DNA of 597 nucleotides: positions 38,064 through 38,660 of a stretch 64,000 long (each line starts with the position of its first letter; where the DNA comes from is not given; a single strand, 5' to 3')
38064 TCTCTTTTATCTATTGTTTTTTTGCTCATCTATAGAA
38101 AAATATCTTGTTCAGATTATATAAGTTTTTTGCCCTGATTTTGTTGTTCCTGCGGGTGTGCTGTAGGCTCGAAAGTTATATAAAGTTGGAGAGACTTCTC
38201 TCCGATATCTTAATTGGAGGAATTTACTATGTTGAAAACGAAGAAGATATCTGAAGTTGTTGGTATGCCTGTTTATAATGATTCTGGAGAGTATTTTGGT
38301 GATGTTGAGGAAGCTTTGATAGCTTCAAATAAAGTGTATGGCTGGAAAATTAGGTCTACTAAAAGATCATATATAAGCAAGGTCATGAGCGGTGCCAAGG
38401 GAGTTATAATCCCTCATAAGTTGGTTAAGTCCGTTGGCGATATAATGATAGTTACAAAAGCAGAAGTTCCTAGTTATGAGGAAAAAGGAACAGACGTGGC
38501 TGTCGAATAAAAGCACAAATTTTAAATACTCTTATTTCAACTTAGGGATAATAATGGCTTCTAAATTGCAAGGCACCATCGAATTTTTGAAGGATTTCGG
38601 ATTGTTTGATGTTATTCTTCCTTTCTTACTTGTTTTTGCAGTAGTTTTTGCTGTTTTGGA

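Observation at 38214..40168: Uncharacterised operon: PRC-barrel protein plus three tandem paralogous multipass membrane proteins with a conserved N-terminal motif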

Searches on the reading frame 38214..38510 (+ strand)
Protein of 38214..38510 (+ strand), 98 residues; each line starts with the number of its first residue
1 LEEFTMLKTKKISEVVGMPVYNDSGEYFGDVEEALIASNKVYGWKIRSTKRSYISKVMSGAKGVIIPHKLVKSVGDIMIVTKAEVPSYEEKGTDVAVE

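Call 3: search_protein_families(library=pfam, proteins=[window:38214-38510:+], max_evalue=1)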
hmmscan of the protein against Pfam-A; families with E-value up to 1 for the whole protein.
window:38214-38510:+ (98 aa): 1 family
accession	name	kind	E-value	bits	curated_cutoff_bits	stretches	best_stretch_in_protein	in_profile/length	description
PF05239.21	PRC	-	3.3e-08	33.9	21.2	1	11-81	5-72/78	PRC-barrel domain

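Call 4: search_protein_families(library=ncbifam, proteins=[window:38214-38510:+], max_evalue=1)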
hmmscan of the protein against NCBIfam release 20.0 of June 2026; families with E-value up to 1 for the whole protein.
window:38214-38510:+ (98 aa): 0 families
